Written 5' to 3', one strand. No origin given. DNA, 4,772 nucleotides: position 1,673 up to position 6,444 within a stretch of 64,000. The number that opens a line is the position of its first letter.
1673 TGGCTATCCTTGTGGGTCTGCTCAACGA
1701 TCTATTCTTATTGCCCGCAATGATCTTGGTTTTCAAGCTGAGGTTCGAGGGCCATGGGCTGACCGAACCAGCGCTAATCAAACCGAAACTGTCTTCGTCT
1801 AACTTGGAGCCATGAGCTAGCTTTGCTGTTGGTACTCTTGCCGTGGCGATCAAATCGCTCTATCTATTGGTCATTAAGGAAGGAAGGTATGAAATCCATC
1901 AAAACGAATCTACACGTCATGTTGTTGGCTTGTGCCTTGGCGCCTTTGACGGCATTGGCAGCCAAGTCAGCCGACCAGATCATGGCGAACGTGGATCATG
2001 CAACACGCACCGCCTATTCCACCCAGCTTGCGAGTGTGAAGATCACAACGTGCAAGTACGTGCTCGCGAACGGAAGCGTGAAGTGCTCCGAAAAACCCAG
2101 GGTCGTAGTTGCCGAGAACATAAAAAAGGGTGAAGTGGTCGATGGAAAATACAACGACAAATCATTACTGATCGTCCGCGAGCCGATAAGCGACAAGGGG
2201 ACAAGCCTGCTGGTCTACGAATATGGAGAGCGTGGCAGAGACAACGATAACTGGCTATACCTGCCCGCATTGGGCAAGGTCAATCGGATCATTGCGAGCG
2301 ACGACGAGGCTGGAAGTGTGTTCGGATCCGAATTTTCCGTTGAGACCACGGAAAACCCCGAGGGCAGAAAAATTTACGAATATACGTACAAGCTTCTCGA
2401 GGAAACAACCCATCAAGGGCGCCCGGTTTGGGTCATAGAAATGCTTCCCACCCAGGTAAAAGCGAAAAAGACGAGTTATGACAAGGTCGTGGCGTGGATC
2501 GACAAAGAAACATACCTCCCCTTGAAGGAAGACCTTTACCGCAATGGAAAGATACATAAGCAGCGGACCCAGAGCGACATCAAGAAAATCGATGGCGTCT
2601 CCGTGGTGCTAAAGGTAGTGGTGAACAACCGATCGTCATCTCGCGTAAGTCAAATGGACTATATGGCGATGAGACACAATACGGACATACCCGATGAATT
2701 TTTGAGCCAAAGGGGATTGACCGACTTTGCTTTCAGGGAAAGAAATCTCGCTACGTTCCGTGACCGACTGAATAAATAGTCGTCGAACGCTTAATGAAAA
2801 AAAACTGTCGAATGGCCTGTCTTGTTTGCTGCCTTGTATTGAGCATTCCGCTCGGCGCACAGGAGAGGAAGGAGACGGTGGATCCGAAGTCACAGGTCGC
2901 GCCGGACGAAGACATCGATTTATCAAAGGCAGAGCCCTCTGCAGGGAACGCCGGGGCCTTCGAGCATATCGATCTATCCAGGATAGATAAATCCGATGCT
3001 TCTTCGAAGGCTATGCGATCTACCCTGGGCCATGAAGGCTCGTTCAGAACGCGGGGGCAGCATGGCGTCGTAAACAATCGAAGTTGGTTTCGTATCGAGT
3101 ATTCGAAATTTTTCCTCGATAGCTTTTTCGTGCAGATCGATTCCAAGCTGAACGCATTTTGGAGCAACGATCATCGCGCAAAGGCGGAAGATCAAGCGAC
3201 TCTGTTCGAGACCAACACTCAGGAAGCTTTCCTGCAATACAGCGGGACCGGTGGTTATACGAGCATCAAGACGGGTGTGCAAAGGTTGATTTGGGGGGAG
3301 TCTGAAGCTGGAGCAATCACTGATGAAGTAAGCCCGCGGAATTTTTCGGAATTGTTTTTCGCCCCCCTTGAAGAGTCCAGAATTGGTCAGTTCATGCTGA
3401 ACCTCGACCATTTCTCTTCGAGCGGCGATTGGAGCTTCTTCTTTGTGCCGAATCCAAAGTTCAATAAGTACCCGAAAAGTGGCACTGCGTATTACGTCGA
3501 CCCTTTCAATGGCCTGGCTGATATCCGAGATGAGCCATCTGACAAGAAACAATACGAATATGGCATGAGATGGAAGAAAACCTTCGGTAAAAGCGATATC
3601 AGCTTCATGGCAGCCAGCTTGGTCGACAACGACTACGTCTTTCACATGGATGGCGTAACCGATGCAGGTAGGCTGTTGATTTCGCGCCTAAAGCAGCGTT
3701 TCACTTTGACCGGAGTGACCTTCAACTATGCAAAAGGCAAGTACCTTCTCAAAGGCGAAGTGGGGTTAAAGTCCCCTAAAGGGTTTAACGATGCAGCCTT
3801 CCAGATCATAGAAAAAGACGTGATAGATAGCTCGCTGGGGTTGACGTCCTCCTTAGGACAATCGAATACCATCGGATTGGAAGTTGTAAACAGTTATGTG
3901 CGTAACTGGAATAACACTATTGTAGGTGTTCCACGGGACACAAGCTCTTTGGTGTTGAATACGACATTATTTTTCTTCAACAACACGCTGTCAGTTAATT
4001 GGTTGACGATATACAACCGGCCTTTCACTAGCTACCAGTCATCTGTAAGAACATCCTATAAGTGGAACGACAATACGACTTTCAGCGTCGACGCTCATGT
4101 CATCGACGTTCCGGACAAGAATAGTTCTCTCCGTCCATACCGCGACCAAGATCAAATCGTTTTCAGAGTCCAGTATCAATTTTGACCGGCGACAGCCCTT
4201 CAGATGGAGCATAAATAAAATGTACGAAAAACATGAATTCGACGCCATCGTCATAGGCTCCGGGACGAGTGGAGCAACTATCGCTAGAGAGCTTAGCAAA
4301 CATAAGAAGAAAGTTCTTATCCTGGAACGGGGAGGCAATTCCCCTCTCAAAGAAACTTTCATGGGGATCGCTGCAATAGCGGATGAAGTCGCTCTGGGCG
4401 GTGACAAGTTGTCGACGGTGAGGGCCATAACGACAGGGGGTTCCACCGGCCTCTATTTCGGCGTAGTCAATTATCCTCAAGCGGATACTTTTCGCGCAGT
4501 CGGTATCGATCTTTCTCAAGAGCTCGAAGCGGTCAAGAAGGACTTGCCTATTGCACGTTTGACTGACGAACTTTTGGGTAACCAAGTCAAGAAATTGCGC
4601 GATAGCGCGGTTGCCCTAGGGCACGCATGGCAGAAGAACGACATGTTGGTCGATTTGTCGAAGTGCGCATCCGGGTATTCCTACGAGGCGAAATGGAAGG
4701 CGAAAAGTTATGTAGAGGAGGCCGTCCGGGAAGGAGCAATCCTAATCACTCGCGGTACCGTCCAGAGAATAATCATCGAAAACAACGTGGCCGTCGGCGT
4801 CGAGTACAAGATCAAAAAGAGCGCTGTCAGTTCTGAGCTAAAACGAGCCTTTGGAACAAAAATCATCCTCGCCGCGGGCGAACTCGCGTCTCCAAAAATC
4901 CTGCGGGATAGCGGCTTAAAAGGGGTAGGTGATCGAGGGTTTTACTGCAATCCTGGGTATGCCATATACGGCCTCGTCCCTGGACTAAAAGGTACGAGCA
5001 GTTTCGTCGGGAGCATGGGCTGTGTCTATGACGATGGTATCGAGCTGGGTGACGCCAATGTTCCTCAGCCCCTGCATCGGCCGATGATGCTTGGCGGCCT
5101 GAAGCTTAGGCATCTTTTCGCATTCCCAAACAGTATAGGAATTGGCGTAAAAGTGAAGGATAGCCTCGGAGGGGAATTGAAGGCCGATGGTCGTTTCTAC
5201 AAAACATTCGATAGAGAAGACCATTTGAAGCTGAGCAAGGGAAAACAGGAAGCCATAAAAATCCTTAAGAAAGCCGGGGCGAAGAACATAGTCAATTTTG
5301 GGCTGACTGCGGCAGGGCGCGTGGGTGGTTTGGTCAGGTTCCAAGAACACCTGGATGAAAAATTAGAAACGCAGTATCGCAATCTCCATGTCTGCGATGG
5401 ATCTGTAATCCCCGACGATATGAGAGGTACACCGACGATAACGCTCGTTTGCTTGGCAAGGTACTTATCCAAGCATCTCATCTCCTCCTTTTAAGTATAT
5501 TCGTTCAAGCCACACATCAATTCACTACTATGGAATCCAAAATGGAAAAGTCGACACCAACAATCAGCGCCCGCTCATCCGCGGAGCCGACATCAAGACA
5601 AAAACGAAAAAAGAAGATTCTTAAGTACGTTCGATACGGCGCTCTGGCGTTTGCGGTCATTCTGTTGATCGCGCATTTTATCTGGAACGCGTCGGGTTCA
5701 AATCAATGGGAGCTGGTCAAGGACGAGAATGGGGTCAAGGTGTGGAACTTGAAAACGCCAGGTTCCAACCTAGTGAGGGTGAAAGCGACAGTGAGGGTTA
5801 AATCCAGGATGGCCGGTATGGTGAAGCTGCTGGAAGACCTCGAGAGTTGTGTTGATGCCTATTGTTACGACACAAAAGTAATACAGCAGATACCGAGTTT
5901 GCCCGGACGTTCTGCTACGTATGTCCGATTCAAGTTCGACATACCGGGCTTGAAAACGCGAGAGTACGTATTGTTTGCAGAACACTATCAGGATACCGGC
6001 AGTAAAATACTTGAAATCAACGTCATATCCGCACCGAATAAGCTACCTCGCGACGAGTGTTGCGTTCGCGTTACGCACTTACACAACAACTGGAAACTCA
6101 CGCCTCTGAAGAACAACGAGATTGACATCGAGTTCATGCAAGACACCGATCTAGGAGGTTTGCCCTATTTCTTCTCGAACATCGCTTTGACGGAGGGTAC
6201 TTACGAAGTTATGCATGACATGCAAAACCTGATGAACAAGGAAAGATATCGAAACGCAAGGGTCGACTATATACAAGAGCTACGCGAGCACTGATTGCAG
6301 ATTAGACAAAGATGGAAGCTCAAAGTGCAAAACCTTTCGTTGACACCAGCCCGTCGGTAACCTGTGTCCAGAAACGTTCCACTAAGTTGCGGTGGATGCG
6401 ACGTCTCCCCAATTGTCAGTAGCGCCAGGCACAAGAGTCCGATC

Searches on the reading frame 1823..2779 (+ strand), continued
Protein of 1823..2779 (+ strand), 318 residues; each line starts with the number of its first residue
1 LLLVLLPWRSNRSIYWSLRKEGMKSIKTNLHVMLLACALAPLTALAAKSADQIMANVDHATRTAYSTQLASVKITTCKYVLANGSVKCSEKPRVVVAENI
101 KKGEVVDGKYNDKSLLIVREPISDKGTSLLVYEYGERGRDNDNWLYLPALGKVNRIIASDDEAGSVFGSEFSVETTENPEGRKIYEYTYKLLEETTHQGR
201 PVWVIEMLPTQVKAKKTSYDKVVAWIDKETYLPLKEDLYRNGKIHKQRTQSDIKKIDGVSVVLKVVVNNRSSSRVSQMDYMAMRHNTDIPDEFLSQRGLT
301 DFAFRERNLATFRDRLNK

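Call 47: search_solved_structures(query=L089:182-2101:+, max_evalue=0.001, show_alignments=1)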
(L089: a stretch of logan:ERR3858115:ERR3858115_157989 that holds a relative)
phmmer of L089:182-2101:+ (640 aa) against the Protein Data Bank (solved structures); distinct sequences matched with E-value up to 0.001: 29.
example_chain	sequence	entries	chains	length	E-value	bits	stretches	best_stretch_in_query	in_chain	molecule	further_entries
9cen_A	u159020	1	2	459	1.6e-51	178.5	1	289-637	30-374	Polyketide Synthase Protein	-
7tcs_A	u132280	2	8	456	3.2e-43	151.1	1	289-636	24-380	Tyrosine phenol-lyase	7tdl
6dxv_A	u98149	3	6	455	5.8e-43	150.2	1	289-634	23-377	Tyrosine phenol-lyase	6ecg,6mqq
6dur_A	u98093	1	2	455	5.8e-43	150.2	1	289-634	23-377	Tyrosine phenol-lyase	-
6dvx_A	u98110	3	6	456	5.8e-43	150.2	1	289-634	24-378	Tyrosine phenol-lyase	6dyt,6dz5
1tpl_A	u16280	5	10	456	5.8e-43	150.2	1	289-634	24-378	TYROSINE PHENOL-LYASE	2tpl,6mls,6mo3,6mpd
2ycp_A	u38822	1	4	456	2.9e-42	147.9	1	289-634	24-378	TYROSINE PHENOL-LYASE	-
2ez1_A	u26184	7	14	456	2.9e-42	147.9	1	289-634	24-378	Tyrosine phenol-lyase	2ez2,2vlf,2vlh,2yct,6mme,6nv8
2ycn_A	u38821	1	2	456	3.5e-42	147.6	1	291-634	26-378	TYROSINE PHENOL-LYASE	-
9j3u_A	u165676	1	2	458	2.2e-41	145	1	287-634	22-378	Tyrosine phenol-lyase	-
2yhk_A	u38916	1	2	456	3.7e-41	144.3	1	289-634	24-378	TYROSINE PHENOL-LYASE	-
1c7g_A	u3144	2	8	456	3.3e-40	141.1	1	292-634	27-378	TYROSINE PHENOL-LYASE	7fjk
9dy7_A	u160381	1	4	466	3.7e-29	104.6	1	287-634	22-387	Tryptophanase (with internal aldimine) | Tryptophanase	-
1ax4_A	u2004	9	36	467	3.7e-29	104.6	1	287-634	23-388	TRYPTOPHANASE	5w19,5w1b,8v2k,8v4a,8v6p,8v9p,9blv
8sbg_A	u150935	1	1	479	7.4e-26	93.7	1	289-634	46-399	Tryptophanase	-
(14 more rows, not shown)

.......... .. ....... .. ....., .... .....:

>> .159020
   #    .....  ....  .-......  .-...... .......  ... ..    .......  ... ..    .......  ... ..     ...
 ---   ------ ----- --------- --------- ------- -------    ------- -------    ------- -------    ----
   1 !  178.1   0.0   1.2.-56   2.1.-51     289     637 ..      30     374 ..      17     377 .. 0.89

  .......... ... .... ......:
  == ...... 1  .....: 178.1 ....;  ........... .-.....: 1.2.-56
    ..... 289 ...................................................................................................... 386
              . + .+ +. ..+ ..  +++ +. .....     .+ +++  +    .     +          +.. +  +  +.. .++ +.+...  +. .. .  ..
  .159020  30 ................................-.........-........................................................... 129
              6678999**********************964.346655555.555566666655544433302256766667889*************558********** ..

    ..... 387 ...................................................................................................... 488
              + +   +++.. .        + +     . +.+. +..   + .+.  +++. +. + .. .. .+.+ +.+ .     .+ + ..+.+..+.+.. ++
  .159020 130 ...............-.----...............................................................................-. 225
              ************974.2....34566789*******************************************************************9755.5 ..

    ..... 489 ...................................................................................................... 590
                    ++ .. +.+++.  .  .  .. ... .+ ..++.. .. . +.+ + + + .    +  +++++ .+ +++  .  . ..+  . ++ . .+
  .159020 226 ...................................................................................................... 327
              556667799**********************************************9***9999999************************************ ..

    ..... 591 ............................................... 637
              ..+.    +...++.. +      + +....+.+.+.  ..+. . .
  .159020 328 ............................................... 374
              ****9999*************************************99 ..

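Call 52: search_dna_similar(query=L089:182-2101:+, collection=plasmids, mode=protein, max_rows=25)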
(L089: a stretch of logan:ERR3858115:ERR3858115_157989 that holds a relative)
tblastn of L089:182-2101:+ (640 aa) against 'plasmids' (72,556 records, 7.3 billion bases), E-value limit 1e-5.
Records with a match: 88; places in all: 91; records where one place covers at least 80% of the query: 4.
Best place of each record, by identity: <60% 88.
By first word of the organism name: Vibrio 25; Pantoea 16; Halorussus 8; Bacillus 6; Salmonella 6; Streptomyces 5; Escherichia 4; Cetobacterium 2; Kitasatospora 1; Fusobacterium 1; and 14 more.
By predicted mobility (MOB-suite, as given by PLSDB): non-mobilizable 70; mobilizable 10; conjugative 8.
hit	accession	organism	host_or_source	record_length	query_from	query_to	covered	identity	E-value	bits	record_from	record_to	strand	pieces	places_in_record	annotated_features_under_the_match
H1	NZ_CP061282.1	Streptomyces xanthii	whole organism,leaf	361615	13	637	98%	39.3%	2e-135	444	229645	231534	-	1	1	SDR family NAD(P)-dependent oxidoreductase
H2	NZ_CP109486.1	Streptomyces sp. NBC_01445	-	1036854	13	637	88%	43.4%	2e-65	473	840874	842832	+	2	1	record has no annotation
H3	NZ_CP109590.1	Streptomyces sp. NBC_01361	-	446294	13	637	88%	43.4%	8e-64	470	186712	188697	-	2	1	SDR family NAD(P)-dependent oxidoreductase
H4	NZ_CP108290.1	Kitasatospora sp. NBC_00039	-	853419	3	637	90%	42.3%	1e-68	478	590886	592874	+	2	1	SDR family NAD(P)-dependent oxidoreductase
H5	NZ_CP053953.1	Bacillus cereus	-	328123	283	634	55%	30.6%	8e-35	149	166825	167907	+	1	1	tyrosine phenol-lyase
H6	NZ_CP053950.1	Bacillus cereus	-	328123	283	634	55%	30.6%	8e-35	149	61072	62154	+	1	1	tyrosine phenol-lyase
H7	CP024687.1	Bacillus wiedmannii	cell culture,soil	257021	283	634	55%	30.4%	5e-34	147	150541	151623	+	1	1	tyrosine phenol-lyase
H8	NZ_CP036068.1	Bacillus mycoides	cell culture,soil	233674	283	634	55%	30.4%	6e-34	146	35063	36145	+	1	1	tyrosine phenol-lyase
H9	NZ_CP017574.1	Bacillus thuringiensis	whole organism,soil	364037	283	634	55%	30.4%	9e-34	146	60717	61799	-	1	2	tyrosine phenol-lyase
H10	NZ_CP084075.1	Fusobacterium vincentii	-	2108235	283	634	55%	30.2%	2e-39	163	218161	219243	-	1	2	none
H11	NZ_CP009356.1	Vibrio tubiashii ATCC 19109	Mercenaria mercenaria,Larvae from hard ...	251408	283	633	55%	29.9%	4e-30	134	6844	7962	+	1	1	tryptophanase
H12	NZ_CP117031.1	Vibrio tubiashii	Babylonia areolata,bacterial pure ...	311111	283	633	55%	29.4%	4e-29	131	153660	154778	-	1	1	tryptophanase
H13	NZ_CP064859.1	Vibrio europaeus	shellfish hatchery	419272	283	633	55%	29.4%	4e-29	131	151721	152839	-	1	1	tryptophanase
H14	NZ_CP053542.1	Vibrio europaeus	Argopecten purpuratus,Shellfish hatchery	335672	283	633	55%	29.4%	5e-29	131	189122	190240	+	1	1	tryptophanase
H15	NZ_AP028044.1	Phytobacter diazotrophicus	-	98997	289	634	54%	29.8%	5e-38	159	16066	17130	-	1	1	tyrosine phenol-lyase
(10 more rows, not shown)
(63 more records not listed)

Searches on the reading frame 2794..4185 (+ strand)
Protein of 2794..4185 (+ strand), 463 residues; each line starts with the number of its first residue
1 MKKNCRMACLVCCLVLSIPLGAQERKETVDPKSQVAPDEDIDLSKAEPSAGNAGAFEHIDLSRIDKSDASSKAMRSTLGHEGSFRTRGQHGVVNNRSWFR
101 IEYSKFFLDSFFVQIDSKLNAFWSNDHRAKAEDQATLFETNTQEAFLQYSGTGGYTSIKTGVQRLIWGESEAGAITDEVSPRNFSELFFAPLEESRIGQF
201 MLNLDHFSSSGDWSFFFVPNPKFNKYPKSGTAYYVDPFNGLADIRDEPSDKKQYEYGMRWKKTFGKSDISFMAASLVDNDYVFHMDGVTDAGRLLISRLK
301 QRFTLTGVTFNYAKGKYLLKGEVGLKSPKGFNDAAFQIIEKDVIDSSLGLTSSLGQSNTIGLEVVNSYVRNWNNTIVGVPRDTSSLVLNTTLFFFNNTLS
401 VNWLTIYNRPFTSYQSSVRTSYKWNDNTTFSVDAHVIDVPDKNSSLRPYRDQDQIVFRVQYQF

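Call 3: search_protein_families(library=pfam, proteins=[window:2794-4185:+])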
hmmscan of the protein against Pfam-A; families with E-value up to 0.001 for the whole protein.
window:2794-4185:+ (463 aa): 0 families

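Call 17: find_encoding_contigs(protein=window:2794-4185:+, flank=10000, max_places=4)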
Protein window:2794-4185:+ (463 aa): no gene with exactly this product is on record in the collection.

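Call 61: search_protein_families(library=ncbifam, proteins=[window:2794-4185:+], max_evalue=0.001)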
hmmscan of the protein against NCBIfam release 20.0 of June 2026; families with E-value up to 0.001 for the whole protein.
window:2794-4185:+ (463 aa): 0 families

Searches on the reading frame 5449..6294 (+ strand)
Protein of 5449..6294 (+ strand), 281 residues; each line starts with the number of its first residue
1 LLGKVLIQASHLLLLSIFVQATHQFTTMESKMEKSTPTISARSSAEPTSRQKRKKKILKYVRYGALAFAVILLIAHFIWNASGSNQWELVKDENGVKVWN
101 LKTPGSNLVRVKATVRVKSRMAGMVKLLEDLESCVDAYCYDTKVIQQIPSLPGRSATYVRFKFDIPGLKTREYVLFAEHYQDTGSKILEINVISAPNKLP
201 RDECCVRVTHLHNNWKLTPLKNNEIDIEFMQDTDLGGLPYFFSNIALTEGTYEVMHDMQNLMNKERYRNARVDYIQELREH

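Call 3: search_protein_families(library=pfam, proteins=[window:5449-6294:+])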
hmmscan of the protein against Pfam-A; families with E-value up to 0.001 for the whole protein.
window:5449-6294:+ (281 aa): 0 families

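Call 61: search_protein_families(library=ncbifam, proteins=[window:5449-6294:+], max_evalue=0.001)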
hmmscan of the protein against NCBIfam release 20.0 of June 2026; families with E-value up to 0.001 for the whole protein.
window:5449-6294:+ (281 aa): 0 families
